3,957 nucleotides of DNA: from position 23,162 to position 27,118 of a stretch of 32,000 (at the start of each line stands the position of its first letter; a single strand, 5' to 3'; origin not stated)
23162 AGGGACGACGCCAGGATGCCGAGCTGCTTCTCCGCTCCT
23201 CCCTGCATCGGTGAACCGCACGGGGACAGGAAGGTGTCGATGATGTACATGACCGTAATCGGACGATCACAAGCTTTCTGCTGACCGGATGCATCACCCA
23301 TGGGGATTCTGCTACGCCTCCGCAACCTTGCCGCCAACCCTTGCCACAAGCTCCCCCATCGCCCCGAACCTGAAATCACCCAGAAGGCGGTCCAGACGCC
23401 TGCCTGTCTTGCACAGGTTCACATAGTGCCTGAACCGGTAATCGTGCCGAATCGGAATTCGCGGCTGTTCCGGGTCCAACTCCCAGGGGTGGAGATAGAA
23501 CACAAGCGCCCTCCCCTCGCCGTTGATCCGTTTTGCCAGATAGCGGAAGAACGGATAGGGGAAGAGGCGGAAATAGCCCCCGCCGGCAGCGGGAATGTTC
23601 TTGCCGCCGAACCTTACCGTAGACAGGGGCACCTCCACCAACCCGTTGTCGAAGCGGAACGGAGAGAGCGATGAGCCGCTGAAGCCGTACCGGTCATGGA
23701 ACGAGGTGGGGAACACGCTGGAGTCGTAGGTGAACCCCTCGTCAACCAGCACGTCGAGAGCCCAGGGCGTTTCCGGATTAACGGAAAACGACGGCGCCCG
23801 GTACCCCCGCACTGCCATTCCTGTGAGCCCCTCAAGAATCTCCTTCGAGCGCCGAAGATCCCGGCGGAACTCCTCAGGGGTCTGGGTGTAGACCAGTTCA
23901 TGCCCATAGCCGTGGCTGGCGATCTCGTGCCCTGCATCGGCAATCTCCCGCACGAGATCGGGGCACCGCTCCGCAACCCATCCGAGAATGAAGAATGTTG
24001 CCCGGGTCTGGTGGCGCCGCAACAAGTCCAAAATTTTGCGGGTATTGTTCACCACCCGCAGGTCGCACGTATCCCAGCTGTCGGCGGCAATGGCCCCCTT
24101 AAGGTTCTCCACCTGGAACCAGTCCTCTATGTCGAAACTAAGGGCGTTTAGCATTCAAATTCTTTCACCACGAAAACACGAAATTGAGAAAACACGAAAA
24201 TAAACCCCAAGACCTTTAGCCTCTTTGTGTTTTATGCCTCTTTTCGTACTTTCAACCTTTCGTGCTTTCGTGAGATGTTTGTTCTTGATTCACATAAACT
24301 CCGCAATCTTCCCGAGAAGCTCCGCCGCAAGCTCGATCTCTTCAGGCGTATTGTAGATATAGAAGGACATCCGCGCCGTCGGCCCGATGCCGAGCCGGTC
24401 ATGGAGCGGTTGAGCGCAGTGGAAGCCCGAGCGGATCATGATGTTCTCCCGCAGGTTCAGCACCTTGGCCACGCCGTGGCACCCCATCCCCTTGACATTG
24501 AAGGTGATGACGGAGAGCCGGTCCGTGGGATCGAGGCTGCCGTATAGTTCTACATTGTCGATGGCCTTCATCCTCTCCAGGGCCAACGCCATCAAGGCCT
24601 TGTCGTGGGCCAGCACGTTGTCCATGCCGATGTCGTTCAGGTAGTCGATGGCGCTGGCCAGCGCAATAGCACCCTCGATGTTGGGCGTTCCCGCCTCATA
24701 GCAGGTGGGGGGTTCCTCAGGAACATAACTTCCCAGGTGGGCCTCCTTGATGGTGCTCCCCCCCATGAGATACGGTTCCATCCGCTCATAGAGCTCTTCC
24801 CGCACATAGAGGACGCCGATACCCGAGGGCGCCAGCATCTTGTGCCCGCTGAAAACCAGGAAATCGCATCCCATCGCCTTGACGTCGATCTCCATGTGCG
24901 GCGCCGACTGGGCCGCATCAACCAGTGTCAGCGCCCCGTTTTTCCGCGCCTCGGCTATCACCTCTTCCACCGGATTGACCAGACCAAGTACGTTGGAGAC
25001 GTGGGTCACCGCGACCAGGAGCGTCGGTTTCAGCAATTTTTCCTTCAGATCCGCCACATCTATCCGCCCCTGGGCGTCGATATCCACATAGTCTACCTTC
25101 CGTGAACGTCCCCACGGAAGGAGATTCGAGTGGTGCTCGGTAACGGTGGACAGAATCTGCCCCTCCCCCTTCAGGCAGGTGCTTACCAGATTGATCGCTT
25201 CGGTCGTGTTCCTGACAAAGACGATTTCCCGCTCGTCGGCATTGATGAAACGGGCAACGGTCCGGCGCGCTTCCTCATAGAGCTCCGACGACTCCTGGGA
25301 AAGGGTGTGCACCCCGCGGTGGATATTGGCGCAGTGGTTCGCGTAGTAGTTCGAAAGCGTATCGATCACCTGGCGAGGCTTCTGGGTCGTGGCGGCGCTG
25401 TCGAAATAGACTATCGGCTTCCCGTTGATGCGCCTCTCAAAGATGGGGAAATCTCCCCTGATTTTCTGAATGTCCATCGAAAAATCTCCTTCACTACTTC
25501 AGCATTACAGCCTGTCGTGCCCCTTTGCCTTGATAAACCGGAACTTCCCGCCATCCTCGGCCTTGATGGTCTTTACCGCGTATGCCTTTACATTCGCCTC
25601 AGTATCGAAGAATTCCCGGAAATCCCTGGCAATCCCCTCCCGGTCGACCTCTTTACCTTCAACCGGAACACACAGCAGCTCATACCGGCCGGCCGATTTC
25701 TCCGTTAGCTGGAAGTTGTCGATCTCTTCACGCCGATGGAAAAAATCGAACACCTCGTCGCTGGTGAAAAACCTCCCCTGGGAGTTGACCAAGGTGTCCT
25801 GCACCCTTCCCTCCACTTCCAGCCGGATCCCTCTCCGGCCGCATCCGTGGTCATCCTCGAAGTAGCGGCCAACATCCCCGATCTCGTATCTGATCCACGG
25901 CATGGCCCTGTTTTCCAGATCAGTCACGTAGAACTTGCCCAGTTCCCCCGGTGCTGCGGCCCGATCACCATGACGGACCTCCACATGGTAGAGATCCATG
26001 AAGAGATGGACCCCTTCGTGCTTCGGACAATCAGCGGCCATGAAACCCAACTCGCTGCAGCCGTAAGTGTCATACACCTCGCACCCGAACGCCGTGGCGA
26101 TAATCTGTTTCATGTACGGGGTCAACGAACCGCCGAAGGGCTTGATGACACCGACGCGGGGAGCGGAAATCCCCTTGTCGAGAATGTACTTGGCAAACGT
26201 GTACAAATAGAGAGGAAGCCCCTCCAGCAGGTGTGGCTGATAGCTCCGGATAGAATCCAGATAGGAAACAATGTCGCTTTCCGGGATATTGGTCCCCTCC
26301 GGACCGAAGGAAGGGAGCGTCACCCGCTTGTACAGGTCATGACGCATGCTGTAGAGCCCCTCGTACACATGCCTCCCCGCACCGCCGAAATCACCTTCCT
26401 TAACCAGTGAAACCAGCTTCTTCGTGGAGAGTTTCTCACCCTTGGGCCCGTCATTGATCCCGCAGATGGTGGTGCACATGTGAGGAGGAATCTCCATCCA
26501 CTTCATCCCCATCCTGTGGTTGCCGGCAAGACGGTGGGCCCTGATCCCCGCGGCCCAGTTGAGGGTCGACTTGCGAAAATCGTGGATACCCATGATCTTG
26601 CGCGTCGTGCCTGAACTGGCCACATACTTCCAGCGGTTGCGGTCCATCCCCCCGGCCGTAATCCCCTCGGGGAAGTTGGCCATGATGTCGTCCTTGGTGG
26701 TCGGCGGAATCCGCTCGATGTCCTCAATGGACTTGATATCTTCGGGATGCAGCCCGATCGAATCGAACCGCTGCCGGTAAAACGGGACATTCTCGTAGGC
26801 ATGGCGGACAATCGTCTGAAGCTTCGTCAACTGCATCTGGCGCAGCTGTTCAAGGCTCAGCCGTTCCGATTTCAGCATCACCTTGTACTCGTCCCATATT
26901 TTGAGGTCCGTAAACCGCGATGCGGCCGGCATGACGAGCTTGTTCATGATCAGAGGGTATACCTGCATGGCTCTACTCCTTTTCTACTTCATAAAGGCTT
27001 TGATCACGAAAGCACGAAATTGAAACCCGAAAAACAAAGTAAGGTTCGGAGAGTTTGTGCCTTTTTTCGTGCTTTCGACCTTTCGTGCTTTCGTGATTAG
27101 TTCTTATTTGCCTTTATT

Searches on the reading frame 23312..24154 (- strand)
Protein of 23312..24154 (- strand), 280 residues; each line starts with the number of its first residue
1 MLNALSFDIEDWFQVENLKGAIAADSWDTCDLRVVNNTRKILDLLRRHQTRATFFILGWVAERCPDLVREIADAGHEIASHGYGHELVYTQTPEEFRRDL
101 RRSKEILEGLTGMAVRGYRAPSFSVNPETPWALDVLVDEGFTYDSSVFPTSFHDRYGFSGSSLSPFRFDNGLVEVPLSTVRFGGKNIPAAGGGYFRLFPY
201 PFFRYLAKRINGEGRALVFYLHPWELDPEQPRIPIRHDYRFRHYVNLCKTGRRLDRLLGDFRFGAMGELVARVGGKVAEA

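Call 6: search_protein_families(library=ncbifam, proteins=[window:23312-24154:-], max_evalue=0.001)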
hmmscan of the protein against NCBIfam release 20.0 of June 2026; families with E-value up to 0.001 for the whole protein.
window:23312-24154:- (280 aa): 9 families
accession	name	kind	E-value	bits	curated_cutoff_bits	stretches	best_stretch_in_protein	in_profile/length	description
TIGR03006.1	pepcterm_polyde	equivalog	1.7e-123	411.1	276.2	1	3-270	1-271/272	XrtA system polysaccharide deacetylase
TIGR02764.1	spore_ybaN_pdaB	equivalog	6.4e-20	71.7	237.4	1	36-128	19-111/191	polysaccharide deacetylase family sporulation protein PdaB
NF045821.1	PgAcgDacpgdA1_Bac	equivalog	1.1e-16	60.6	400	1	36-126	101-191/282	peptidoglycan-N-acetylglucosamine deacetylase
TIGR04243.1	nodulat_NodB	equivalog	1.4e-14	54.1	240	1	37-121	16-101/197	chitooligosaccharide deacetylase NodB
TIGR02873.1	spore_ylxY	hypoth_equivalog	3.2e-12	46.3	391.5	1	39-126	101-188/268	probable sporulation protein, polysaccharide deacetylase family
TIGR02884.1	spore_pdaA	equivalog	6.7e-12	45.6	298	1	37-121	51-135/224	delta-lactam-biosynthetic de-N-acetylase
NF045822.1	PgAcgDacpgdA2_Bac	equivalog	1.2e-07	31.3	400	1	36-125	82-171/274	peptidoglycan-N-acetylglucosamine deacetylase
TIGR03212.1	uraD_N-term-dom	equivalog_domain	4.6e-07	29.2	424.6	1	41-148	82-185/297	allantoinase PuuE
NF045820.1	PgAcgDacpgdA_Strep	equivalog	7.9e-06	24.9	800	1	36-126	281-371/463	peptidoglycan-N-acetylglucosamine deacetylase PgdA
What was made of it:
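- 23312..24154 (-): XrtA-system polysaccharide deacetylase. TIGR03006 scores 411 bits against a cut-off of 276 (call 6).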

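Call 45: search_protein_families(library=pfam, proteins=[window:23312-24154:-], max_evalue=0.0001)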
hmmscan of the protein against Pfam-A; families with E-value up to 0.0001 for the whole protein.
window:23312-24154:- (280 aa): 3 families
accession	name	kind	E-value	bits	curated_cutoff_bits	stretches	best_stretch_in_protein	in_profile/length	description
PF11959.13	DUF3473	-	4.4e-46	156.5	29.6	1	145-270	1-129/130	Domain of unknown function (DUF3473)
PF01522.26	Polysacc_deac_1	-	5e-25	88.3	23.1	1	28-130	14-113/124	Polysaccharide deacetylase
PF10096.14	DUF2334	-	0.0001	22.4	26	0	66-169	57-154/203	Uncharacterized protein conserved in bacteria (DUF2334)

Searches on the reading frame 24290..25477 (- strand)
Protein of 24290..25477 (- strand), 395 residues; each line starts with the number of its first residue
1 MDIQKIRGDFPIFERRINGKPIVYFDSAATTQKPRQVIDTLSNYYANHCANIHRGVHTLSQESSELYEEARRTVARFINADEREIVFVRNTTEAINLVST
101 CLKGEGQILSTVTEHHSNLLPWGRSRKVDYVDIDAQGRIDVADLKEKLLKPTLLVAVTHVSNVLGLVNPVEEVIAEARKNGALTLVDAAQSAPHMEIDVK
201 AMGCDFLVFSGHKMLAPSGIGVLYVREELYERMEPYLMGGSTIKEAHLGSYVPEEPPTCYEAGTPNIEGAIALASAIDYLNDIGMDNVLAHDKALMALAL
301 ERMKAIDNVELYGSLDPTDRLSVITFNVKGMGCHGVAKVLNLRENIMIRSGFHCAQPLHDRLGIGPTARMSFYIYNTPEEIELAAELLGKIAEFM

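Call 6: search_protein_families(library=ncbifam, proteins=[window:24290-25477:-], max_evalue=0.001)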
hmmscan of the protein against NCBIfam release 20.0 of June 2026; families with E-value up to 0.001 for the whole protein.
window:24290-25477:- (395 aa): 27 families (the best 25 are shown)
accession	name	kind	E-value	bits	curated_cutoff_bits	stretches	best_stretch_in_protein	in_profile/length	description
TIGR01979.1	sufS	subfamily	1.3e-143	478.7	475.1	1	5-394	2-401/403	SufS family cysteine desulfurase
NF041166.1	f2_encap_cargo1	exception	1.4e-128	430.7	800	1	1-388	225-620/623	family 2A encapsulin nanocompartment cargo protein cysteine desulfurase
NF006791.0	PRK09295.1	equivalog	1.5e-106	356.9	661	1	2-391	4-401/406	cysteine desulfurase SufS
NF008126.0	PRK10874.1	equivalog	1.5e-85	287.7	607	1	3-385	6-389/401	cysteine desulfurase CsdA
TIGR03392.1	FeS_syn_CsdA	equivalog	1.4e-82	278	493.6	1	3-386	3-387/398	cysteine desulfurase CsdA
TIGR01977.1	am_tr_V_EF2568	hypoth_equivalog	1.5e-80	271.1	377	1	23-390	1-375/376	cysteine desulfurase family protein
NF040779.1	Sec_lyase_SclA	exception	1.1e-61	208.8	525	1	23-391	1-376/378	selenocysteine lyase SclA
TIGR01976.1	am_tr_V_VC1184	hypoth_equivalog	3.5e-60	204.4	352.35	1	2-384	2-397/401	cysteine desulfurase-like protein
TIGR03402.1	FeS_nifS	equivalog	5.5e-45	153.7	530.75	1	23-355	1-322/379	cysteine desulfurase NifS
NF010611.0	PRK14012.1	equivalog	1.7e-40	139.2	548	1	23-354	7-330/406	IscS subfamily cysteine desulfurase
TIGR02006.1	IscS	equivalog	1.5e-39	136.2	643.2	1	23-316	5-292/402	IscS subfamily cysteine desulfurase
TIGR03235.1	DNA_S_dndA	equivalog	5.8e-38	131.1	480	1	24-355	1-325/353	cysteine desulfurase DndA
TIGR03403.1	nifS_epsilon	equivalog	1.9e-25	89.5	587.7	1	23-245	1-232/382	NifS family cysteine desulfurase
NF002806.0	PRK02948.1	subfamily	5.9e-25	88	304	1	23-229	2-216/381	IscS subfamily cysteine desulfurase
TIGR04343.1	egtE_PLP_lyase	equivalog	2.6e-24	85.7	400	1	23-388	15-368/370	ergothioneine biosynthesis PLP-dependent enzyme EgtE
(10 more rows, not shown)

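Call 45: search_protein_families(library=pfam, proteins=[window:24290-25477:-], max_evalue=0.0001)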
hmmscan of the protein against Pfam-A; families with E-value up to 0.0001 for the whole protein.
window:24290-25477:- (395 aa): 1 family
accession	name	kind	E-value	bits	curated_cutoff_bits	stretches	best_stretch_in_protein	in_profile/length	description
PF00266.25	Aminotran_5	-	4.6e-130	434.3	21.5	1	23-382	1-369/371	Aminotransferase class-V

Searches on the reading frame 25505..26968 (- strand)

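Call 6: search_protein_families(library=ncbifam, proteins=[window:25505-26968:-], max_evalue=0.001)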
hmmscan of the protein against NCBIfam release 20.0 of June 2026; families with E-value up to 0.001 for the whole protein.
window:25505-26968:- (487 aa): 8 families
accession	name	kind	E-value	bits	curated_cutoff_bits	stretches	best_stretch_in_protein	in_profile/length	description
TIGR02155.1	PA_CoA_ligase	equivalog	2.5e-36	125.1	646.3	2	35-148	1-114/422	phenylacetate--CoA ligase PaaK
NF041878.1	paak_haloarch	equivalog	2e-35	122.2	700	2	33-125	4-95/427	phenylacetate--CoA ligase PaaK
NF045666.1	DVU1553_fam_AMP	equivalog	3.4e-35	121.7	300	2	231-388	169-330/331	DVU_1553 family AMP-dependent CoA ligase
NF053551.1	FlxY_rubin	equivalog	1.2e-29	103.3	520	2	238-460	162-393/424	flexirubin biosynthesis putative acyl-CoA ligase FlxY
TIGR03335.1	F390_ftsA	equivalog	1.5e-17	63.4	458.7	2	228-417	160-356/445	coenzyme F390 synthetase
NF041217.1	BagE_FevW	exception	1.4e-12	47.4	800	1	287-391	209-313/424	bagremycin/ferroverdin synthetase BagE/FevW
TIGR02304.1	aden_form_hyp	equivalog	5e-08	32.4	251.9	1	282-427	224-369/430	F390 synthetase-related protein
NF006167.0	PRK08308.1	equivalog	0.001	18.1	513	0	236-343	182-284/414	acyl-CoA synthetase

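Call 45: search_protein_families(library=pfam, proteins=[window:25505-26968:-], max_evalue=0.0001)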
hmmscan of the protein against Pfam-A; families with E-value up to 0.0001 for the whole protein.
window:25505-26968:- (487 aa): 0 families
